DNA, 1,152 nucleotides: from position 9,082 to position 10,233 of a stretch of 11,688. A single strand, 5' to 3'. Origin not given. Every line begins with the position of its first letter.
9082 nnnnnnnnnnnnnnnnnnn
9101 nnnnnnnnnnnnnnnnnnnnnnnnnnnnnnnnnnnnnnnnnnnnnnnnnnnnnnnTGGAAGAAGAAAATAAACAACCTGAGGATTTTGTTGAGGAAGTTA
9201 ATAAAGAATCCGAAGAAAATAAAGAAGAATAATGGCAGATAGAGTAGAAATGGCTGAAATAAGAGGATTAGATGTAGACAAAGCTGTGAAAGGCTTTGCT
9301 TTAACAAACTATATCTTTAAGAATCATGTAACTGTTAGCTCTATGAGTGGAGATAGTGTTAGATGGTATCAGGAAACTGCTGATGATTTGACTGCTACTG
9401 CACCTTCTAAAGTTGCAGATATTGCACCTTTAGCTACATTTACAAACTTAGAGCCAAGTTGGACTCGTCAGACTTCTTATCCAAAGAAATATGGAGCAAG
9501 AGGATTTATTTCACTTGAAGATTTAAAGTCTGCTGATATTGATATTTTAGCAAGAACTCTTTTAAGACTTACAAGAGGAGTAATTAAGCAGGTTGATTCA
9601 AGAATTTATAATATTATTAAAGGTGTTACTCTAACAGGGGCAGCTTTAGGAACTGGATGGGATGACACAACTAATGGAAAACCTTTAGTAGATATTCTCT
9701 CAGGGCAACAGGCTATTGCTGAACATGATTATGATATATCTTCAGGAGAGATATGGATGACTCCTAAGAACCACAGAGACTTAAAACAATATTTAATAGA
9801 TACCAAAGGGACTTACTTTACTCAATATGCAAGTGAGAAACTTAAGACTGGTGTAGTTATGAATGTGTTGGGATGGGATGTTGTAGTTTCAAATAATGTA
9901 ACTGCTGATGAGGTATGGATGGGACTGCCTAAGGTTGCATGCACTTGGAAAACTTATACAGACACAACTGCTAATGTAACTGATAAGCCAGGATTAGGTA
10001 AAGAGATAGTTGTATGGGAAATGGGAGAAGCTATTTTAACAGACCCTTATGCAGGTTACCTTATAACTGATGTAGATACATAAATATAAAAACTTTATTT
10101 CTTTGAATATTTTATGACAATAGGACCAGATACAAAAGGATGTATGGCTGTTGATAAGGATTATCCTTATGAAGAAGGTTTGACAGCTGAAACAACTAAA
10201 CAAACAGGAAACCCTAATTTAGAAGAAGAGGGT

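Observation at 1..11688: Complete miniature HK97-lineage genome (11,574 bp) with a packaging/capsid/fibre set but no recognisable replication, integration, small-terminase or lysis genes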

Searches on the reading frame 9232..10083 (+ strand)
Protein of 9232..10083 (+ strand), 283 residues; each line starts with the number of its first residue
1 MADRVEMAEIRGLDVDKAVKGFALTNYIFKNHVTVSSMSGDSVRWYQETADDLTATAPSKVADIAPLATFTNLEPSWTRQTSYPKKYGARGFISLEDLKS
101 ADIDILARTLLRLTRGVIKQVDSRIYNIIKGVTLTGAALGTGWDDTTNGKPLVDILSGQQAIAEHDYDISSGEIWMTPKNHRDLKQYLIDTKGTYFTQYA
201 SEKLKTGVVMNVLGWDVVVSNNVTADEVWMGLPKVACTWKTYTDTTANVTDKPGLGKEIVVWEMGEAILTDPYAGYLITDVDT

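Call 9: search_protein_families(library=pfam, max_evalue=0.1, proteins=[window:9232-10083:+])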
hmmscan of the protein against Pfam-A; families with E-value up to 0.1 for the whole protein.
window:9232-10083:+ (283 aa): 1 family
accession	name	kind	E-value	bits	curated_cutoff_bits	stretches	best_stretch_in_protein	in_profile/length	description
PF25209.1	Phage_capsid_4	-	3.3e-10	41.1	27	1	49-238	37-216/262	Phage capsid protein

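Call 11: search_protein_families(library=phrogs, max_evalue=0.1, proteins=[window:9232-10083:+])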
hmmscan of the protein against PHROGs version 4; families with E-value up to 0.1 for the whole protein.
window:9232-10083:+ (283 aa): 4 families
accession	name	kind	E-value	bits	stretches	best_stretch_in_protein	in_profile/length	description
phrog_1650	-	head and packaging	1.1e-19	71.8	1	20-281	38-298/300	major head protein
phrog_544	-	head and packaging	3.4e-06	27.7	1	85-244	84-227/282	major head protein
phrog_267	-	head and packaging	0.00013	22.2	1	145-225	182-261/410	major head protein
phrog_3922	-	head and packaging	0.075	13.3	1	63-144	139-222/362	major head protein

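Call 28: find_homologous_proteins(query=window:9232-10083:+)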
Query window:9232-10083:+ (283 aa): 410 proteins with E <= 0.001 among 2109 candidates; the best 120 are listed.
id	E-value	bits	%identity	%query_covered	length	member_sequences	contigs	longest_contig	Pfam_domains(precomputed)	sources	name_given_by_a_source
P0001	1.5e-185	633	100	100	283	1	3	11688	PF25209.3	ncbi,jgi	ncbi:MAG: phage major capsid protein [Candidatus Heimdallarchaeaceae archaeon]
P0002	8.7e-149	513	79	100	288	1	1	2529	PF25209.3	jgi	jgi:hypothetical protein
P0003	1.6e-143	495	77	100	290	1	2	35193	PF25209.3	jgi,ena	-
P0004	1.9e-140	485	76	99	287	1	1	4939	PF25209.3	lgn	-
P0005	1.7e-137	476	78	98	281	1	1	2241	PF25209.3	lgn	-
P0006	6.9e-133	460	75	98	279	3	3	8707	PF25209.3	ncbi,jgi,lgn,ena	jgi:hypothetical protein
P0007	1.4e-132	459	75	97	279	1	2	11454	PF25209.3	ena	-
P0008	2.9e-132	458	75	99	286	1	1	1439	PF25209.3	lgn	-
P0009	6.9e-131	454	74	98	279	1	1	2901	PF25209.3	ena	-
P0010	1.1e-127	443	69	99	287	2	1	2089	PF25209.3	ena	-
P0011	2.0e-127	443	70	99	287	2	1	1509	PF25209.3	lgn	-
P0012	4.7e-119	415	65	100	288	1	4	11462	PF25209.3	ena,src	-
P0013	1.2e-118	414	66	100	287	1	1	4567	PF25209.3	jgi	-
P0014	4.2e-116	405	66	100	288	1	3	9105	PF25209.3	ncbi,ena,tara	tara:strand:+ start:317 stop:1183 length:867 start_codon:yes stop_codon:yes gene_type:complete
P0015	8.3e-116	404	63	100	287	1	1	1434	PF25209.3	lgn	-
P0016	3.3e-115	402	65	97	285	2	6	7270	PF25209.3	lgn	-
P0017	7.5e-115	401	64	100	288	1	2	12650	PF25209.3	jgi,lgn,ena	-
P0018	9.0e-115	401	65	100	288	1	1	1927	PF25209.3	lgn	-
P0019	2.9e-114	399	65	100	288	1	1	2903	PF25209.3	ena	-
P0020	4.7e-114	399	64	100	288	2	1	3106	PF25209.3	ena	-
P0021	5.3e-113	395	63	100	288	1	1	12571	PF25209.3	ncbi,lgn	-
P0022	2.4e-112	393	65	100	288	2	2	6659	PF25209.3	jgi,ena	-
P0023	2.0e-111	390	64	99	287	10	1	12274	PF25209.3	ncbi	-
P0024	8.9e-111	388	62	100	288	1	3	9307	PF25209.3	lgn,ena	-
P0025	4.0e-110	386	61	100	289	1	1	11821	PF25209.3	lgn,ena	-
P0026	5.1e-110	385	61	100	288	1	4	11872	PF25209.3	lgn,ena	-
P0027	4.8e-109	382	62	98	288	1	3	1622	PF25209.3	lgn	-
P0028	1.8e-106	374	61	99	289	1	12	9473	PF25209.3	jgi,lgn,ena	-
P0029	2.7e-106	373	62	99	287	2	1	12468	PF25209.3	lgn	-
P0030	9.7e-106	371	61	100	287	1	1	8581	PF25209.3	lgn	-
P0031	3.5e-105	370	59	100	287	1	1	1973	PF25209.3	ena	-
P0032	1.4e-104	368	61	100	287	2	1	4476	PF25209.3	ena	-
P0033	1.1e-103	365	61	98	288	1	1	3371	PF25209.3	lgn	-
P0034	1.9e-103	364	59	100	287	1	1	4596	PF25209.3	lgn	-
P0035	3.5e-102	360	59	100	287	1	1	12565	PF25209.3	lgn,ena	-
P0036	1.7e-101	357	60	98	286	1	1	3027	PF25209.3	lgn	-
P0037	2.3e-101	357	60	99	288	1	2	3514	PF25209.3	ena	-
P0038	3.7e-101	356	58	100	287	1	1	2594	PF25209.3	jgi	jgi:hypothetical protein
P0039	9.5e-101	355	63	92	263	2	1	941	PF25209.3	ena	-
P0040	2.8e-100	353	60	98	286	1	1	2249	PF25209.3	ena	-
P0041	4.2e-100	353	59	100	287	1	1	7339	PF25209.3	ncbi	-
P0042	4.4e-100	353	59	99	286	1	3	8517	PF25209.3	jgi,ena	-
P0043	5.6e-100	352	60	99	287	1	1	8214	PF25209.3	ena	-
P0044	4.3e-99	350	59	99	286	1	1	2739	PF25209.3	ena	-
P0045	4.5e-99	350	59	99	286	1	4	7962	PF25209.3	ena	-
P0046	5.3e-99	349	60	100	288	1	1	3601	PF25209.3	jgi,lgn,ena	-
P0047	1.7e-98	348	61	98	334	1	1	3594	PF25209.3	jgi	-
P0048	2.9e-98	347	60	98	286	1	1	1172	PF25209.3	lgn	-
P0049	3.7e-98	347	58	99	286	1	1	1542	PF25209.3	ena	-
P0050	5.3e-98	346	58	98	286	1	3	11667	PF25209.3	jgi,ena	-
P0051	1.3e-97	345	58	99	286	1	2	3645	PF25209.3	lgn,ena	-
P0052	1.5e-97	345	58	99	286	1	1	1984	PF25209.3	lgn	-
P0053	1.6e-97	344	58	99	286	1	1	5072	PF25209.3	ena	-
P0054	1.7e-97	344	57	98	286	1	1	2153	PF25209.3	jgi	-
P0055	1.7e-97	344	59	100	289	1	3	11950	PF25209.3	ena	-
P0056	1.8e-97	344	57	99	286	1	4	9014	PF25209.3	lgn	-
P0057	2.1e-97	344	58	99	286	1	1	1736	PF25209.3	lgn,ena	-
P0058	2.3e-97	344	57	99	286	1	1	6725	PF25209.3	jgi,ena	-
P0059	2.5e-97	344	57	99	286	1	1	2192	PF25209.3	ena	-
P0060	3.3e-97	343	58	99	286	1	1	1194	PF25209.3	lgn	-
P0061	3.6e-97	343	57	98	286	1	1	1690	PF25209.3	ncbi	-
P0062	4.5e-97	343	57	98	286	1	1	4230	PF25209.3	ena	-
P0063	5.0e-97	343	57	100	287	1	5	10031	PF25209.3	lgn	-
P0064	5.0e-97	343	57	99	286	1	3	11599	PF25209.3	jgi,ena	jgi:hypothetical protein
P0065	6.5e-97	342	58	99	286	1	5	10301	PF25209.3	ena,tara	tara:strand:- start:391 stop:1251 length:861 start_codon:yes stop_codon:yes gene_type:complete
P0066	7.1e-97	342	56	100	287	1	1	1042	PF25209.3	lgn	-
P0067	9.6e-97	342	58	99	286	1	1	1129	PF25209.3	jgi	-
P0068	9.7e-97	342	58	99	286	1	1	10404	PF25209.3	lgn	-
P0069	1.5e-96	341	58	99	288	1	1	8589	PF25209.3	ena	-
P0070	1.5e-96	341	57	98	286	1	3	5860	PF25209.3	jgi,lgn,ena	-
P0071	1.6e-96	341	58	98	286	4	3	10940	PF25209.3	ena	-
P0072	1.6e-96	341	57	99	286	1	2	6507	PF25209.3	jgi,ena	-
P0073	1.6e-96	341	57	98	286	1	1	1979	PF25209.3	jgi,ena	-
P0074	4.0e-96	340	57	99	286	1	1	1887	PF25209.3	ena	-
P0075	6.6e-96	339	58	100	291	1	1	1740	PF25209.3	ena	-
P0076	8.2e-96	339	55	100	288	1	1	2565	PF25209.3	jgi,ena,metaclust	metaclust:\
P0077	9.1e-96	339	58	99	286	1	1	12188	PF25209.3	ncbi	-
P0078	1.6e-95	338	57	99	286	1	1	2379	PF25209.3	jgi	jgi:hypothetical protein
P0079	2.0e-95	338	57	99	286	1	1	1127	PF25209.3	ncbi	-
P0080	3.9e-95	337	55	100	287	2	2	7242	PF25209.3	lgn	-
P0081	7.2e-95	336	57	99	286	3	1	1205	PF25209.3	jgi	-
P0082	7.4e-95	336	57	99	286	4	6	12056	PF25209.3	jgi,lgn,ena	-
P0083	8.9e-95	335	57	100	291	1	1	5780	PF25209.3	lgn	-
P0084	9.9e-95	335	56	99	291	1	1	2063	PF25209.3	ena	-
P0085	1.8e-94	334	56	99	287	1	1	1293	PF25209.3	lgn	-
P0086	2.3e-94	334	57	99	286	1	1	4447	PF25209.3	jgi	jgi:hypothetical protein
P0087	2.4e-94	334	58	98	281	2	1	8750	PF25209.3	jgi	jgi:hypothetical protein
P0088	3.1e-94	334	57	99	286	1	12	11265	PF25209.3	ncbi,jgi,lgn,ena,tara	jgi:hypothetical protein|tara:strand:- start:444 stop:1304 length:861 start_codon:yes stop_codon:yes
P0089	3.6e-94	333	55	100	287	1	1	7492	PF25209.3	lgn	-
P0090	6.7e-94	333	57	99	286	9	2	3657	PF25209.3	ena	-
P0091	7.4e-94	332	57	99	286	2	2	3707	PF25209.3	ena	-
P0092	8.1e-94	332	55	99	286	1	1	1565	PF25209.3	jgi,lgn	-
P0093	9.6e-94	332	56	99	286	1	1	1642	PF25209.3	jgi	-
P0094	9.9e-94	332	56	99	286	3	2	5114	PF25209.3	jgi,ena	-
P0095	1.0e-93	332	57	99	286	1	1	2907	PF25209.3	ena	-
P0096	1.4e-93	332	56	99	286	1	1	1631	PF25209.3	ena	-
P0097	1.4e-93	331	56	99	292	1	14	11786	PF25209.3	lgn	-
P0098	1.5e-93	331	54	99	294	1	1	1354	PF25209.3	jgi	-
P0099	2.8e-93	331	57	99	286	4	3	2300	PF25209.3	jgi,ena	-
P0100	3.6e-93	330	57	99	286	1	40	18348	PF25209.3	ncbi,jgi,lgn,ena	-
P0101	4.7e-93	330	54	100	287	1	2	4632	PF25209.3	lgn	-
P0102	6.6e-93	329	57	99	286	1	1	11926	PF25209.3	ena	-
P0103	9.6e-93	329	57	99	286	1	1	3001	PF25209.3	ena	-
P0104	1.5e-92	328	56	98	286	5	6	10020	PF25209.3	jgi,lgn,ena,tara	jgi:hypothetical protein|tara:strand:+ start:621 stop:1481 length:861 start_codon:yes stop_codon:yes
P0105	1.8e-92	328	53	100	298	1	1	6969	PF25209.3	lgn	-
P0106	2.9e-92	327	57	99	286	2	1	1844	PF25209.3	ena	-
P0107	3.3e-92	327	56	99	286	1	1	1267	PF25209.3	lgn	-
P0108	6.4e-92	326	55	99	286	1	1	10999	PF25209.3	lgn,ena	-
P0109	1.1e-91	325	55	100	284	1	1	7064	PF25209.3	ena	-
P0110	1.1e-91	325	56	99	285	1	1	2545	PF25209.3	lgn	-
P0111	1.4e-91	325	55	99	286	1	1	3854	PF25209.3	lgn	-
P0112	1.6e-91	325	53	100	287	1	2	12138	PF25209.3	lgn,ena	-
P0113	3.1e-91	324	54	98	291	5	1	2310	PF25209.3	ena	-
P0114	4.7e-91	323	55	100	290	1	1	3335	PF25209.3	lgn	-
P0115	1.7e-90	321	57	93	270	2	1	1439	PF25209.3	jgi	jgi:hypothetical protein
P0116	2.0e-90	321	53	100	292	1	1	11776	PF25209.3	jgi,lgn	jgi:hypothetical protein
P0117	3.0e-90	321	53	100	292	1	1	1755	PF25209.3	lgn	-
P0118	4.5e-90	320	53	100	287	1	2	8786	PF25209.3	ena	-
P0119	6.1e-90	320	56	99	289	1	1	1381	PF25209.3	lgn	-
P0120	6.7e-90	319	53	100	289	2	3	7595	PF25209.3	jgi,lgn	-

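Call 29: find_encoding_contigs(protein=P0001, flank=10000, max_places=4)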
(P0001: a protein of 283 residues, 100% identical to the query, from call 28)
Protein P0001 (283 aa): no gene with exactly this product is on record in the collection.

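Call 30: find_encoding_contigs(protein=P0003, flank=10000, max_places=4)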
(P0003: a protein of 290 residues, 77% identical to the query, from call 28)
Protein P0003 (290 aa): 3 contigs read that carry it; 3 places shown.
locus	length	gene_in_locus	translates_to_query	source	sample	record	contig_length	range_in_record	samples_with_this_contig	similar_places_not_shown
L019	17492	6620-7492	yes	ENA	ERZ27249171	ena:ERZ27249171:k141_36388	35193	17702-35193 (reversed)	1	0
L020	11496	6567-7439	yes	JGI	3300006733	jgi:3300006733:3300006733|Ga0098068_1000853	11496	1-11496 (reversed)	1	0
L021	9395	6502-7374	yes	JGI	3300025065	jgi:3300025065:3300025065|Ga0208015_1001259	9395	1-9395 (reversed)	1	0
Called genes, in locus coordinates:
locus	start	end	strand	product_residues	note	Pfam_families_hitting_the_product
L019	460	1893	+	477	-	PF03354:TerL_ATPase (weak), PF03237:Terminase_6N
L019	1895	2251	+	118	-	-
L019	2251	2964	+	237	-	-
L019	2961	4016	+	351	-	PF04860:Phage_portal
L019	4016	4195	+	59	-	-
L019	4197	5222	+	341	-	-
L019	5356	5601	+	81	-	-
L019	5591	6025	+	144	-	-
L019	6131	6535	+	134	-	-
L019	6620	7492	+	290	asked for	PF25209:Phage_capsid_4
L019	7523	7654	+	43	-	-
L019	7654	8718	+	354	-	-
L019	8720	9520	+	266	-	-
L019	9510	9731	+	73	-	-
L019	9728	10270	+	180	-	-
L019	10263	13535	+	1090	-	PF13385:Laminin_G_3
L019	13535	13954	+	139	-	-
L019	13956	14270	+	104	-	-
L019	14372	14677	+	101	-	-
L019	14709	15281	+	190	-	-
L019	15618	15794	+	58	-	-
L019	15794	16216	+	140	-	-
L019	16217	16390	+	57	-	-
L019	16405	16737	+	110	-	-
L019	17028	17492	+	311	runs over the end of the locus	-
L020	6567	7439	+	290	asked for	PF25209:Phage_capsid_4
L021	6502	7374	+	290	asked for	PF25209:Phage_capsid_4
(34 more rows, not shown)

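Call 32: find_related_loci(query=A1, collection=metagenome_contigs, flank=10000)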
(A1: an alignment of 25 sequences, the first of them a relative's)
Query A1 (283 aa) in metagenome_contigs; peptide patterns used: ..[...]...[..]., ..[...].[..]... (x = any residue, [..] = any of these).
392 stretches matched a pattern; 64 encode a relative of the query (tblastn E <= 1e-3); 64 distinct loci.
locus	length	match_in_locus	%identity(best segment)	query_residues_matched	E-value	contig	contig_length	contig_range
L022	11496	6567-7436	77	1-283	6e-152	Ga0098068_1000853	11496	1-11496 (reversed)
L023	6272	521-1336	75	4-276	7e-140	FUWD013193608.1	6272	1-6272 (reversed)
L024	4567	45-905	66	1-283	2e-129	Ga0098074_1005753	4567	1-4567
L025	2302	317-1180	66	1-283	1e-132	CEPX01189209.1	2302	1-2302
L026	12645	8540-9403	64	1-283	9e-124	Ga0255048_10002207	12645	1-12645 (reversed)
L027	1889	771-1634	65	1-283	3e-129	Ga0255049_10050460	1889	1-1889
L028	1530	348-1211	65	1-283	1e-130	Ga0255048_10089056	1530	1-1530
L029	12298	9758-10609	63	5-283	4e-119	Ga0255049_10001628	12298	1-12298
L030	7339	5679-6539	59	1-283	2e-107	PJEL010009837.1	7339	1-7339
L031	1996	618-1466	59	5-283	1e-113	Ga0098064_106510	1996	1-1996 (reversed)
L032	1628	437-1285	59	5-283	4e-113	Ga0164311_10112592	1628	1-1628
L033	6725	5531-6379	57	5-283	4e-105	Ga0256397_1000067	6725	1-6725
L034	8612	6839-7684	58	5-282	1e-103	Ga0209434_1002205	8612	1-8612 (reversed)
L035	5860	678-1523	57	5-282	3e-103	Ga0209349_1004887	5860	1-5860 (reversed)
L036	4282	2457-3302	57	5-282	7e-104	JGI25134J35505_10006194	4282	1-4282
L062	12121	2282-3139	49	1-280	4e-89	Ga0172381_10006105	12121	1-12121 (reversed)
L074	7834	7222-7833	49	1-201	5e-60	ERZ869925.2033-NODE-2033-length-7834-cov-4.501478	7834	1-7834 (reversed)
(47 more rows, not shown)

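Call 33: find_related_loci(query=A1, collection=genome_contigs, flank=10000)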
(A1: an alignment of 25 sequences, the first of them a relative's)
Query A1 (283 aa) in genome_contigs; peptide patterns used: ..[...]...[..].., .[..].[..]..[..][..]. (x = any residue, [..] = any of these).
30 stretches matched a pattern, but none encodes a relative of the query by tblastn (E <= 1e-3).

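Call 73: search_protein_families(library=pfam, alignment_id=A4, max_evalue=0.001)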
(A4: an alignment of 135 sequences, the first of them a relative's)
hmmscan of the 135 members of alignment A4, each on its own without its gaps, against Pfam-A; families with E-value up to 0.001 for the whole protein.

A. member 1, L053:2250-3284:+ (345 aa): 0 families

B. families by the number of members that match (of 135 scanned): 15 families
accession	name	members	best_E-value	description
PF07362.18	CcdA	3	7.8e-07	Post-segregation antitoxin CcdA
PF01844.29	HNH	3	0.0006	HNH endonuclease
PF13385.13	Laminin_G_3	2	1.2e-18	Concanavalin A-like lectin/glucanases superfamily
PF13391.12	HNH_2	2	2e-05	HNH endonuclease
PF13229.12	Beta_helix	1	4.9e-15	Right handed beta helix region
PF00145.23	DNA_methylase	1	1.3e-09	C-5 cytosine-specific DNA methylase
PF05048.19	NosD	1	4.2e-08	Periplasmic copper-binding protein (NosD)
PF03692.20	CxxCxxCC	1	5e-08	Putative zinc- or iron-chelating domain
PF09956.15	Phage_cement_2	1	1e-05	Phage cement protein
PF09056.16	Phospholip_A2_3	1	3.2e-05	Prokaryotic phospholipase A2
PF00054.30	Laminin_G_1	1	0.0001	Laminin G domain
PF13488.11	Gly-zipper_Omp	1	0.00024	Glycine zipper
PF18573.7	BclA_C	1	0.00035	BclA C-terminal domain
PF02210.31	Laminin_G_2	1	0.00039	Laminin G domain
PF20721.2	C19orf12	1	0.00055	C19orf12-like protein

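Call 111: search_protein_families(library=phrogs, max_evalue=0.01, proteins=[L019:7654-8718:+, L019:8720-9520:+, L019:9728-10270:+, L019:10263-13535:+, L019:13535-13954:+, L019:13956-14270:+, L019:14372-14677:+, L019:14709-15281:+, L019:15794-16216:+, L019:17028-17492:+])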
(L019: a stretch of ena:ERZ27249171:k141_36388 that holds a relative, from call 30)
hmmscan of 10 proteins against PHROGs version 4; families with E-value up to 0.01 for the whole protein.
L019:7654-8718:+ (354 aa): 3 families
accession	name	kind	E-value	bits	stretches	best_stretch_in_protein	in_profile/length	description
phrog_18345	-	tail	3e-12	46.7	2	116-206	529-602/956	tail fiber protein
phrog_9942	-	tail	7.7e-11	41.7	2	173-282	1096-1159/1178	tail fiber protein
phrog_28766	-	tail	0.0014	18.1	1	71-156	227-314/472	tail fiber protein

L019:8720-9520:+ (266 aa): 0 families

L019:9728-10270:+ (180 aa): 0 families

L019:10263-13535:+ (1090 aa): 0 families

L019:13535-13954:+ (139 aa): 0 families

L019:13956-14270:+ (104 aa): 0 families

L019:14372-14677:+ (101 aa): 0 families

L019:14709-15281:+ (190 aa): 0 families

L019:15794-16216:+ (140 aa): 1 family
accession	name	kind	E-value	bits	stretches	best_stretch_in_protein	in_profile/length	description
phrog_15549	-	unknown function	0.00032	21.5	1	10-37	13-40/172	-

L019:17028-17492:+ (155 aa): 3 families
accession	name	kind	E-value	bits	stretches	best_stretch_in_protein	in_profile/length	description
phrog_10086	-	DNA, RNA and nucleotide metabolism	0.00065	20.9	1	6-55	21-67/91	HTH DNA binding protein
phrog_633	-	transcription regulation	0.0021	19.6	1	21-71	18-68/111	transcriptional regulator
phrog_11961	-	unknown function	0.0038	17.9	1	11-50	46-85/150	-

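Call 113: search_dna_similar(query=window:9232-10080:+, collection=phages, mode=protein, max_evalue=0.001, max_rows=25)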
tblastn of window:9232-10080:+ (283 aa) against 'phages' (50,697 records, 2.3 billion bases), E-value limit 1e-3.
No match.

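Call 115: search_protein_families(library=pfam, max_evalue=0.1, proteins=[L029:3964-4140:+, L074:931-1128:+, L062:8547-8840:+])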
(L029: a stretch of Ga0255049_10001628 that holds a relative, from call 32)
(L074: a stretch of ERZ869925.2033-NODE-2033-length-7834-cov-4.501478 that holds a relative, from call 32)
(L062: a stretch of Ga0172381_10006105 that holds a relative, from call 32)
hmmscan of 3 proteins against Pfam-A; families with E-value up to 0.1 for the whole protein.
L029:3964-4140:+ (59 aa): 0 families

L074:931-1128:+ (65 aa): 1 family
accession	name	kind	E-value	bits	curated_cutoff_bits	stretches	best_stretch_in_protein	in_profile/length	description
PF11243.13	DUF3045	-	0.045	14.3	27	1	28-52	58-82/88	Protein of unknown function (DUF3045)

L062:8547-8840:+ (98 aa): 0 families

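Call 127: list_cluster_members(proteins=[P0001, P0121])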
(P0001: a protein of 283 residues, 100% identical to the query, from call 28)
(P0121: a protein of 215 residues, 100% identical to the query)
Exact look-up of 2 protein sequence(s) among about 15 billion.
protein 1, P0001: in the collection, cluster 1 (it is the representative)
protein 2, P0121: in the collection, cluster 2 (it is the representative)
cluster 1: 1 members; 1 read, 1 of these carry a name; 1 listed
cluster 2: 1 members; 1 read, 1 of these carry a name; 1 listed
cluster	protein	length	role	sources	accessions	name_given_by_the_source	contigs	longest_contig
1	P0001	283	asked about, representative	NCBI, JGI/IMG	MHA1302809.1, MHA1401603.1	MAG: phage major capsid protein [Candidatus Heimdallarchaeaceae archaeon]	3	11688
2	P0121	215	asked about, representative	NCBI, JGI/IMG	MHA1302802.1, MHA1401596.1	MAG: hypothetical protein ACTSQE_14695 [Candidatus Heimdallarchaeaceae archaeon]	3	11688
